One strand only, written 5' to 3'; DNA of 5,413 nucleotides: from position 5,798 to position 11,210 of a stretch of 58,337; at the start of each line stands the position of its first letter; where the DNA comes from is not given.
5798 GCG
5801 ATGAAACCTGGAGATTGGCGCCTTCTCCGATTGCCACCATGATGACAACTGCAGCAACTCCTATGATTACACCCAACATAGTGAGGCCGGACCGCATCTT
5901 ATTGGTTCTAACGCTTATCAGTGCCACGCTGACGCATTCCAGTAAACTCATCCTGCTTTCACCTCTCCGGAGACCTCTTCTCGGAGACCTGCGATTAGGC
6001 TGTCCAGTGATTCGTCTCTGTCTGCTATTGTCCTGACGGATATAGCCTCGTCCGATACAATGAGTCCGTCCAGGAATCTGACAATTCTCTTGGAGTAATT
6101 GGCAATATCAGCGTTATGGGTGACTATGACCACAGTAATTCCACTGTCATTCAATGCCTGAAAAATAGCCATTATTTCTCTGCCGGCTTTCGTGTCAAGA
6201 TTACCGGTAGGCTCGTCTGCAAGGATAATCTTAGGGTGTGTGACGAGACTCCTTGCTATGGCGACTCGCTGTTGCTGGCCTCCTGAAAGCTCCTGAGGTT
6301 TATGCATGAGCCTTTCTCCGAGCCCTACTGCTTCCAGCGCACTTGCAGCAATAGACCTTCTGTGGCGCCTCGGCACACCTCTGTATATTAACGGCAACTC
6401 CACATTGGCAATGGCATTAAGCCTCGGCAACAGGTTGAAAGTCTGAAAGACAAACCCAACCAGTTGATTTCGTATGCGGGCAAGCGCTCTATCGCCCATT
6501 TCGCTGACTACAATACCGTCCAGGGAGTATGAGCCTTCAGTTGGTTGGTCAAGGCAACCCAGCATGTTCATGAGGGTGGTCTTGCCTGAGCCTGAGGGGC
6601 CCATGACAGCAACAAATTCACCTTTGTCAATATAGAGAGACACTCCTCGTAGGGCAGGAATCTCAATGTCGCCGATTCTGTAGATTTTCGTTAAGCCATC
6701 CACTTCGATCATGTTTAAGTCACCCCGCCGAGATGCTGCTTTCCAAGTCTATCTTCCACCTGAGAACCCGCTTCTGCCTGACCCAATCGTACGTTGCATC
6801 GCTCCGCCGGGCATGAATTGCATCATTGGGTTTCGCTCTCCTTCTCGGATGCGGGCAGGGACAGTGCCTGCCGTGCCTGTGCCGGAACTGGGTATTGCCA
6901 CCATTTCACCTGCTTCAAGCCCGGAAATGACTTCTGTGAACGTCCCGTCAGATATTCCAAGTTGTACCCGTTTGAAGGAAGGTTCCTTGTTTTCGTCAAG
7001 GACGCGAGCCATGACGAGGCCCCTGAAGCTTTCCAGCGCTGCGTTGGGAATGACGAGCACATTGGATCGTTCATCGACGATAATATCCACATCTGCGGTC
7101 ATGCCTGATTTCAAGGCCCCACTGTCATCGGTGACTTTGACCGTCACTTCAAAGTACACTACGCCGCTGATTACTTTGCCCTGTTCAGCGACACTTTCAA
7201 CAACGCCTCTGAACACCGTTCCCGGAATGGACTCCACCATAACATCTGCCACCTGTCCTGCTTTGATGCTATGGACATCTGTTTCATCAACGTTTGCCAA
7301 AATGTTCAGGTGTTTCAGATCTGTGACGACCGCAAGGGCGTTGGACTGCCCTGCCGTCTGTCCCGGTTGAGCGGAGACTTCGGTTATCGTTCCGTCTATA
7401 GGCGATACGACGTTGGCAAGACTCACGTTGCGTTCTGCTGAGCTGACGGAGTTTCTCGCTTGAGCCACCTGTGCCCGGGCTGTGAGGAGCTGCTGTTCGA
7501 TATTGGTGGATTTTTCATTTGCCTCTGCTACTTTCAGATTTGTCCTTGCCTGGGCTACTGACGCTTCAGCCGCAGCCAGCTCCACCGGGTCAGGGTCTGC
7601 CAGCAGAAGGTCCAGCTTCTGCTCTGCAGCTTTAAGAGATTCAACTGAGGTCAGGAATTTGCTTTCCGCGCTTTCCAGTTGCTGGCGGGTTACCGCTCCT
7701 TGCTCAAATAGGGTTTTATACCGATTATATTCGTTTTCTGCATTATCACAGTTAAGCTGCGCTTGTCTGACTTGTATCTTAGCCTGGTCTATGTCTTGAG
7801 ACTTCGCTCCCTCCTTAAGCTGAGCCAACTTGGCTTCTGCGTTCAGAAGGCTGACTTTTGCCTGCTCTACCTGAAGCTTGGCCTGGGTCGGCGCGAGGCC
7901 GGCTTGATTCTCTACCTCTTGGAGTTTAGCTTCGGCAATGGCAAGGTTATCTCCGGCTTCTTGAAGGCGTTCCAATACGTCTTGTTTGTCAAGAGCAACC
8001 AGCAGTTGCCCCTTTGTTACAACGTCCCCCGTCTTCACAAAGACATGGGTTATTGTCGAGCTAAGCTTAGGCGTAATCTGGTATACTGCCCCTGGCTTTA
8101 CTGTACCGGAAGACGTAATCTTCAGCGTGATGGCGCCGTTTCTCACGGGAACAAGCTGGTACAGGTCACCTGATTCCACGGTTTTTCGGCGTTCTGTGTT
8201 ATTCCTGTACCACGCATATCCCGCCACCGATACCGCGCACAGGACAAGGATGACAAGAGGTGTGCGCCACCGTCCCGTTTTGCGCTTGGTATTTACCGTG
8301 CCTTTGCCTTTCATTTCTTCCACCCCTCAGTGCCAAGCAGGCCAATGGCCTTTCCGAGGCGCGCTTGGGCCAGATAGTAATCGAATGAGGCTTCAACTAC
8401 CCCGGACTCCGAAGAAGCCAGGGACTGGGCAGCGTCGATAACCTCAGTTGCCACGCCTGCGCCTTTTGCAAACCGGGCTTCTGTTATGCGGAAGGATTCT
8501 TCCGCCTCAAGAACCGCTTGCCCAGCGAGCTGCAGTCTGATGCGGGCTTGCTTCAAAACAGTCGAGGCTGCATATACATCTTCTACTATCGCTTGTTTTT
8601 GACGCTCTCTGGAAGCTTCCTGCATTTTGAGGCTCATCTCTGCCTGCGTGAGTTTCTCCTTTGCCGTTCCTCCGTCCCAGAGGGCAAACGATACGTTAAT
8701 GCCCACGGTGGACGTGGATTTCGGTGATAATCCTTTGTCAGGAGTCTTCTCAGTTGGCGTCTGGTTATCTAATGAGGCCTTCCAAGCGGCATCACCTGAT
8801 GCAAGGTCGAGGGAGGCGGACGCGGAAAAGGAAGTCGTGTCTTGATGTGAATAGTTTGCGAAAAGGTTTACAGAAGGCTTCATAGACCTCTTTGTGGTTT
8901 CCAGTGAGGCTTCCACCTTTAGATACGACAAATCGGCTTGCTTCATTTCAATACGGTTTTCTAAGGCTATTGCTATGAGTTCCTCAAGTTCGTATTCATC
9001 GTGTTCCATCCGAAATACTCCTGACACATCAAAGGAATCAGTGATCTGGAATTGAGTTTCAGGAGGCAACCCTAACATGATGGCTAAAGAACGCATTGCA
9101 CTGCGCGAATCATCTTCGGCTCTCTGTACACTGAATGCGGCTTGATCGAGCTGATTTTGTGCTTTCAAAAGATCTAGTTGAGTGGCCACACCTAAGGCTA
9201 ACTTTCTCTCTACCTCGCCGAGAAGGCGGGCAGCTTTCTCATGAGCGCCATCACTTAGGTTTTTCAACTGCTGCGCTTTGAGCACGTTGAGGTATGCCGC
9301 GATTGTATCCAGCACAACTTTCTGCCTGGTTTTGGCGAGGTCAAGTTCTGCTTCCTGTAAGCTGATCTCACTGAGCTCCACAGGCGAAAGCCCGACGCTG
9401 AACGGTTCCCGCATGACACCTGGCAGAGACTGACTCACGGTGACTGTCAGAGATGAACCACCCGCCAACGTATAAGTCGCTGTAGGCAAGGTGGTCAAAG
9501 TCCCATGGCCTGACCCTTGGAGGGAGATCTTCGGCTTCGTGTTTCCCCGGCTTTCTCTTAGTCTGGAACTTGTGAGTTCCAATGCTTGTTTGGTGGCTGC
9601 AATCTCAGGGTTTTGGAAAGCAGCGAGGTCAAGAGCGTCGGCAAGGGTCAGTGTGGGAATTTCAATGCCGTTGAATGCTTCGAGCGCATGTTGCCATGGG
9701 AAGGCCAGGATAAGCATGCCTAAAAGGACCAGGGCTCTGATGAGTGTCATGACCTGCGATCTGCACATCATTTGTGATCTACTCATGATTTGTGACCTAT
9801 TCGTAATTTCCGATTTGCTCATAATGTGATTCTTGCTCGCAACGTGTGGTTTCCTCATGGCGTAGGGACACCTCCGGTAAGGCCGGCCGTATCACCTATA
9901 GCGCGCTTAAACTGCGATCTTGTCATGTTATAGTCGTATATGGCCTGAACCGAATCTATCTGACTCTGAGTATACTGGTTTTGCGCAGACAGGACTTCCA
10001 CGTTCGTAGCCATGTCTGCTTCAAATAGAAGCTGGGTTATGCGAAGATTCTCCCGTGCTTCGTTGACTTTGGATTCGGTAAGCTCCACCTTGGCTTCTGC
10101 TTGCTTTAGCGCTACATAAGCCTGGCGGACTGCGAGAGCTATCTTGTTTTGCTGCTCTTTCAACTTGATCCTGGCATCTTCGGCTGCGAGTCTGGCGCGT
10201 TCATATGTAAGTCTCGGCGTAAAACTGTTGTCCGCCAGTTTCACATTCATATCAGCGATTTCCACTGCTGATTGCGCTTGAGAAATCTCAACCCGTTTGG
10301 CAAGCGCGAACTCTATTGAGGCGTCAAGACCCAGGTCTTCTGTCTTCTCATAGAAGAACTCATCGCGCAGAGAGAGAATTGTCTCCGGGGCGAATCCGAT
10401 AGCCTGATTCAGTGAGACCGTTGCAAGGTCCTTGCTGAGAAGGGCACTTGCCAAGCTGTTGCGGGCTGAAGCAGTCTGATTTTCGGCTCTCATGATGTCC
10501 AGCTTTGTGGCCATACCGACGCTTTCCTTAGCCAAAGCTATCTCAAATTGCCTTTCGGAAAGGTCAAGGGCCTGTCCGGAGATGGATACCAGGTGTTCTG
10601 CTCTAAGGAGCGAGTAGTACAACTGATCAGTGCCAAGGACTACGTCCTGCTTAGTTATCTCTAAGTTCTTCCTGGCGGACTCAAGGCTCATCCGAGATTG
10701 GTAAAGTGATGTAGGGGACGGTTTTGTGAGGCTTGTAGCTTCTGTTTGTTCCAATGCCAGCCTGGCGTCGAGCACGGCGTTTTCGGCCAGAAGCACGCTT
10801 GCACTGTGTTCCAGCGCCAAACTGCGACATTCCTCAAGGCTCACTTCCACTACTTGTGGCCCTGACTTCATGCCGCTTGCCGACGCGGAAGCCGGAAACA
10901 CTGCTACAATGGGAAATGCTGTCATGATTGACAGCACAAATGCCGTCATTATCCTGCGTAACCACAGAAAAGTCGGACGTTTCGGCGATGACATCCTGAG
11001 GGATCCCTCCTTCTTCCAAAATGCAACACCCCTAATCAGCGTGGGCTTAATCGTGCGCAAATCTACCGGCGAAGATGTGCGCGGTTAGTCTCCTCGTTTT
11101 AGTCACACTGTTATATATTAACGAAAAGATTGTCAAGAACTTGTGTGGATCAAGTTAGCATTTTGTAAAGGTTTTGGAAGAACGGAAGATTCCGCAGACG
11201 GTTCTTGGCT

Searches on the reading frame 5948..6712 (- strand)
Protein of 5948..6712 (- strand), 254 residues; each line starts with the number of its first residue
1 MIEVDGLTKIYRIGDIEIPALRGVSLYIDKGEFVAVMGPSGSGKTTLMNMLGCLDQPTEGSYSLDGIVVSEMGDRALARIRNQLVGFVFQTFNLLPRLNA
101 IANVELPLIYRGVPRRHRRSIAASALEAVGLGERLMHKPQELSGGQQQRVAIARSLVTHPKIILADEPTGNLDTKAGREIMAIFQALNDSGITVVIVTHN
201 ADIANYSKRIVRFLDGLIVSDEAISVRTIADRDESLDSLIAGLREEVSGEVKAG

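Call 87: search_protein_families(library=pfam, proteins=[window:5948-6712:-], max_evalue=0.00001)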
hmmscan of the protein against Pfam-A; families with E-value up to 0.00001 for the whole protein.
window:5948-6712:- (254 aa): 1 family
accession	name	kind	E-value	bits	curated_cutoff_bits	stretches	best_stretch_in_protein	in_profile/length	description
PF00005.33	ABC_tran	-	9.6e-32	110.9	25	1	21-169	1-136/137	ABC transporter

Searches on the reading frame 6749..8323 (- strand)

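Call 87: search_protein_families(library=pfam, proteins=[window:6749-8323:-], max_evalue=0.00001)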
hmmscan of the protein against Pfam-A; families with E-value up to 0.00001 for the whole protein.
window:6749-8323:- (524 aa): 3 families
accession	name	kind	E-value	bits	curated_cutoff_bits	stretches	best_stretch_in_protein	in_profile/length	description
PF16576.10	HlyD_D23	-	1.7e-19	70.4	30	1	247-410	54-214/214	Barrel-sandwich domain of CusB or HlyD membrane-fusion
PF13437.12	HlyD_3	-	2.5e-11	44.7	22.2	1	305-407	2-106/106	HlyD family secretion protein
PF13533.13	Biotin_lipoyl_2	-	1.5e-06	28.3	29.8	0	82-112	2-32/32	Biotin-lipoyl like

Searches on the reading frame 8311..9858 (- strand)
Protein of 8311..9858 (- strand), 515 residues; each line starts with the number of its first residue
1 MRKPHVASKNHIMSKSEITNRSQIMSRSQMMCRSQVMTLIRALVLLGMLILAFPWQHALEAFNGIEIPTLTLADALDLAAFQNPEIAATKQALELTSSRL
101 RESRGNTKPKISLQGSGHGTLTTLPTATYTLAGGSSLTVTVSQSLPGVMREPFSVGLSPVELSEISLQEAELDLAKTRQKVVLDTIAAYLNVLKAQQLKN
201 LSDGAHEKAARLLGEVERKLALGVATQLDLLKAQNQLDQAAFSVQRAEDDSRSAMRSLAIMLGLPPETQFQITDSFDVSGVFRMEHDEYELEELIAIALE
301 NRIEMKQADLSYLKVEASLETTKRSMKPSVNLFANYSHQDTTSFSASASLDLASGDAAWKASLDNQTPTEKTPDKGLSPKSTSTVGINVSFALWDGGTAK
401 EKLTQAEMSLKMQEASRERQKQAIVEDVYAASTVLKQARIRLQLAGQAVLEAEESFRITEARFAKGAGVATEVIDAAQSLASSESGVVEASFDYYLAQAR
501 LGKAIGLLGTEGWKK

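Call 87: search_protein_families(library=pfam, proteins=[window:8311-9858:-], max_evalue=0.00001)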
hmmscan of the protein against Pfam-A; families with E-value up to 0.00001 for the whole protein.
window:8311-9858:- (515 aa): 1 family
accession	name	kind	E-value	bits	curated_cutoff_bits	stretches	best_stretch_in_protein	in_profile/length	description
PF02321.23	OEP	-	7e-49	166.6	22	2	291-506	1-187/187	Outer membrane efflux protein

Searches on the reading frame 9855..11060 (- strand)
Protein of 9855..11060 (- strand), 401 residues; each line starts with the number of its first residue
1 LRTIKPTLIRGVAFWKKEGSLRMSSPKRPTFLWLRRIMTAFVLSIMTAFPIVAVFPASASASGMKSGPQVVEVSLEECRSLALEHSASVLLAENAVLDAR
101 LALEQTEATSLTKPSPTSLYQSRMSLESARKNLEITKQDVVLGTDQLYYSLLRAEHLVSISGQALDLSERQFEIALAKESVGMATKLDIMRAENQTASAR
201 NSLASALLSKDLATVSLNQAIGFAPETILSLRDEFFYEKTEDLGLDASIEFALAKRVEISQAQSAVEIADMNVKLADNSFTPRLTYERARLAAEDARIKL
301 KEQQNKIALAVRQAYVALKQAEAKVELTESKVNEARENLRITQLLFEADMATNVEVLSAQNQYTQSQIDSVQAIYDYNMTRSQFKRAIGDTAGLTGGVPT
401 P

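Call 87: search_protein_families(library=pfam, proteins=[window:9855-11060:-], max_evalue=0.00001)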
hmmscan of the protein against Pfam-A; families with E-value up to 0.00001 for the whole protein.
window:9855-11060:- (401 aa): 1 family
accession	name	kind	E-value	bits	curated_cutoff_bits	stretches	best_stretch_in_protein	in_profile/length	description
PF02321.23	OEP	-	1.6e-31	110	22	2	286-389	84-187/187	Outer membrane efflux protein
